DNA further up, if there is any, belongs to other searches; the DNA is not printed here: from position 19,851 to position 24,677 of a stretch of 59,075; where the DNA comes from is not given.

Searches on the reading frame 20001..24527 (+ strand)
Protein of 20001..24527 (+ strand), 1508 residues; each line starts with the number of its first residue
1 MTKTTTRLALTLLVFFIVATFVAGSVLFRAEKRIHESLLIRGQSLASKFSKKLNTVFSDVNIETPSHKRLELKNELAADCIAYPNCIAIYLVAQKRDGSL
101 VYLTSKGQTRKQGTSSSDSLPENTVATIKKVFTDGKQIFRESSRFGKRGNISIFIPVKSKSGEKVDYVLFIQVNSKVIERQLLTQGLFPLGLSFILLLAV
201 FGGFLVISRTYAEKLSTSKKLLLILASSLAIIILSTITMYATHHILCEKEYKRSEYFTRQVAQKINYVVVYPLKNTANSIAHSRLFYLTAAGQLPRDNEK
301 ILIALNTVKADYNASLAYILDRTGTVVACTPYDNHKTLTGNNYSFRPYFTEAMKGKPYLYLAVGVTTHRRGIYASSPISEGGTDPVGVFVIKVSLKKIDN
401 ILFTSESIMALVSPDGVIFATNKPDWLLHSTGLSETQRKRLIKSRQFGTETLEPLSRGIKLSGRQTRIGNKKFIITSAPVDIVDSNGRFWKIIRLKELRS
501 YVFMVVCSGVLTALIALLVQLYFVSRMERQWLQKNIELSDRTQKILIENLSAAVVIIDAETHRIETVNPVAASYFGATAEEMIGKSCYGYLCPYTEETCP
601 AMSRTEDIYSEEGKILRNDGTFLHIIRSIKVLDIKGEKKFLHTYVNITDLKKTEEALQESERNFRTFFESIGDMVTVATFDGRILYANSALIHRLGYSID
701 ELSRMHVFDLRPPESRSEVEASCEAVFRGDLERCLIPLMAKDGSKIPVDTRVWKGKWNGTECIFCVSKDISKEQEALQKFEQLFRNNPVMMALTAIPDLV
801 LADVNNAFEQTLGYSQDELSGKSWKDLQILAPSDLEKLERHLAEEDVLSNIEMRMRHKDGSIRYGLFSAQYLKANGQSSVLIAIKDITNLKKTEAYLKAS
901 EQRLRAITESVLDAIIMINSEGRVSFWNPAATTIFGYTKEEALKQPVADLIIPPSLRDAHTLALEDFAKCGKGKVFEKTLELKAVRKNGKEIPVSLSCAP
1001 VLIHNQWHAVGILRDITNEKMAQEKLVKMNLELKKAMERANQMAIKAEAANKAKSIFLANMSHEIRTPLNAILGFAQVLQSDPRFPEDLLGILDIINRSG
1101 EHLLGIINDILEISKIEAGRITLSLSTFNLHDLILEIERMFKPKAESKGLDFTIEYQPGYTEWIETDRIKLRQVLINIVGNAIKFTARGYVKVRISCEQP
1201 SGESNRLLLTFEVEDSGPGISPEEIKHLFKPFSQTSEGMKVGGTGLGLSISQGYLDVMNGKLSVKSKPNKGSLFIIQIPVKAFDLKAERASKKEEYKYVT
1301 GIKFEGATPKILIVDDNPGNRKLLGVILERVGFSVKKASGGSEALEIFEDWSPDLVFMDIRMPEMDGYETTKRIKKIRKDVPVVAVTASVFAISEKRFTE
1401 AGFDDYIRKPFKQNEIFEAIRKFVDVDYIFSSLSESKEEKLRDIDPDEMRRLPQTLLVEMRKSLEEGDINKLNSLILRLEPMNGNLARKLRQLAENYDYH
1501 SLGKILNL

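Call 70: search_protein_families(library=pfam, proteins=[window:20001-24527:+], max_evalue=0.001)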
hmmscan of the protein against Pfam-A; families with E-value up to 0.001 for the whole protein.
window:20001-24527:+ (1508 aa): 11 families
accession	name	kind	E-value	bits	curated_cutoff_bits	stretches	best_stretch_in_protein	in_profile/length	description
PF13426.13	PAS_9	-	3.5e-44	149.7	27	4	913-1017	2-102/103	PAS domain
PF00989.32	PAS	-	1.4e-40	138.2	22.6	4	903-1016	2-113/113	PAS fold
PF13188.13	PAS_8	-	1.1e-31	108.1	21.8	4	902-951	1-50/65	PAS domain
PF00072.30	Response_reg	-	1.9e-29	102.5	30.2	1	1311-1421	1-111/111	Response regulator receiver domain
PF08448.16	PAS_4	-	1.9e-27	96.1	23.1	2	909-1020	2-109/110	PAS fold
PF02518.31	HATPase_c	-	7.3e-27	94.4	26.4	1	1167-1281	2-110/111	Histidine kinase-, DNA gyrase B-, and HSP90-like ATPase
PF08447.18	PAS_3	-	2.1e-22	79.6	25.6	2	803-880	3-84/89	PAS fold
PF00512.31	HisKA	-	1.8e-20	73.2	26.9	1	1053-1119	1-66/66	His Kinase A (phospho-acceptor) domain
PF02743.24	dCache_1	-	2.2e-11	44.2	45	1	260-482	17-232/240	Cache domain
PF24820.1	Diguanyl_cycl_sensor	-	3.8e-09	36.9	28.1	0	546-596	1-50/109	Diguanylate cyclase-like sensor domain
PF23198.2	PDE8A_N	-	0.00072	19.9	29.6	0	1329-1397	31-102/147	PDE8A-like, N-terminal domain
